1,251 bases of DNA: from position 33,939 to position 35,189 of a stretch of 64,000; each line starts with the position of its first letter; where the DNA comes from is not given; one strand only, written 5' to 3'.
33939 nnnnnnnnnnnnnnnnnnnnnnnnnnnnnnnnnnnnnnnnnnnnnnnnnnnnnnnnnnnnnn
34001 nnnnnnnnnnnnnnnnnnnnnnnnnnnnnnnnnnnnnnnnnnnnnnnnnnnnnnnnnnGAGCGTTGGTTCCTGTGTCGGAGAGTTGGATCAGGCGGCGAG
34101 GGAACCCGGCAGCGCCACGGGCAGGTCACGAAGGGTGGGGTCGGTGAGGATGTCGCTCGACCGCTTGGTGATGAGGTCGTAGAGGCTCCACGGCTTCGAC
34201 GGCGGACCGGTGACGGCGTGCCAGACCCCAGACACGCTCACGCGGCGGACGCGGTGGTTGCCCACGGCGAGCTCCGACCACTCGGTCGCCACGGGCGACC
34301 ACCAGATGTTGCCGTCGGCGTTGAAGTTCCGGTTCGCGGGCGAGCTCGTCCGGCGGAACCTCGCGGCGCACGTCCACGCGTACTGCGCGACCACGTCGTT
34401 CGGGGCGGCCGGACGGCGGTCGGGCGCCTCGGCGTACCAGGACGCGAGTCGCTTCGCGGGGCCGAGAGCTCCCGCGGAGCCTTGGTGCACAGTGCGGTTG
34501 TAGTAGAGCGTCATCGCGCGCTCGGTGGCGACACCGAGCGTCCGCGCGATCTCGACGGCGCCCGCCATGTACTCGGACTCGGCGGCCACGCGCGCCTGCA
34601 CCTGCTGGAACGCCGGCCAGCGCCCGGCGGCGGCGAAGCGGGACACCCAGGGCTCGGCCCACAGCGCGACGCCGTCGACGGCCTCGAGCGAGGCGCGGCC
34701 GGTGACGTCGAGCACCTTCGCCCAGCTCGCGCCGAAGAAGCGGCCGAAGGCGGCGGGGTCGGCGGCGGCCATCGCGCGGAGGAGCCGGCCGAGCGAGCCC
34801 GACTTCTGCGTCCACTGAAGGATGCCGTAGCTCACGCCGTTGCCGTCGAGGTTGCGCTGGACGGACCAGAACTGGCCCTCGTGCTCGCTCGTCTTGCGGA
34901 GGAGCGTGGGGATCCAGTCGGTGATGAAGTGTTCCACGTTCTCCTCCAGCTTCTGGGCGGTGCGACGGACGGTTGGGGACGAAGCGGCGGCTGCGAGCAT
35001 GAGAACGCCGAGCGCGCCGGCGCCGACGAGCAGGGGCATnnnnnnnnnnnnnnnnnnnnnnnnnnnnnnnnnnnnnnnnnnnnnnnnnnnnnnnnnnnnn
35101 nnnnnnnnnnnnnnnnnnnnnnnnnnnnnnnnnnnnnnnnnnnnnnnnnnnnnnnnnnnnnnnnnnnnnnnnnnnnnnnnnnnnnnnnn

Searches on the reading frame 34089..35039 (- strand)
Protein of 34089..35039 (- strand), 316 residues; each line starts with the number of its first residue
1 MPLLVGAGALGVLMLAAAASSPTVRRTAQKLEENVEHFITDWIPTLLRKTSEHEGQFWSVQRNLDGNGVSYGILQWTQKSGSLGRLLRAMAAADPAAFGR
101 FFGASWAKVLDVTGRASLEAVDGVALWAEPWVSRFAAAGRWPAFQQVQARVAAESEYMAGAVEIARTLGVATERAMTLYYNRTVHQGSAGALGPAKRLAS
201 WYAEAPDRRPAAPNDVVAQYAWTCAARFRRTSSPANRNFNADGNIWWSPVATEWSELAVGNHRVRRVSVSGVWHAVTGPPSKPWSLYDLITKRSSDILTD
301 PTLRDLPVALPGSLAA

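Call 98: search_solved_structures(query=window:34089-35039:-, max_evalue=1, show_alignments=1)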
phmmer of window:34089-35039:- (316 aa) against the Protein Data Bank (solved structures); distinct sequences matched with E-value up to 1: 1.
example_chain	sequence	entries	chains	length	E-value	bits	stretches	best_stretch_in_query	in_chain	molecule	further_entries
3c30_A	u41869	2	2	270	0.46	13.2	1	231-295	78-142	Autoinducer 2 sensor kinase/phosphatase luxQ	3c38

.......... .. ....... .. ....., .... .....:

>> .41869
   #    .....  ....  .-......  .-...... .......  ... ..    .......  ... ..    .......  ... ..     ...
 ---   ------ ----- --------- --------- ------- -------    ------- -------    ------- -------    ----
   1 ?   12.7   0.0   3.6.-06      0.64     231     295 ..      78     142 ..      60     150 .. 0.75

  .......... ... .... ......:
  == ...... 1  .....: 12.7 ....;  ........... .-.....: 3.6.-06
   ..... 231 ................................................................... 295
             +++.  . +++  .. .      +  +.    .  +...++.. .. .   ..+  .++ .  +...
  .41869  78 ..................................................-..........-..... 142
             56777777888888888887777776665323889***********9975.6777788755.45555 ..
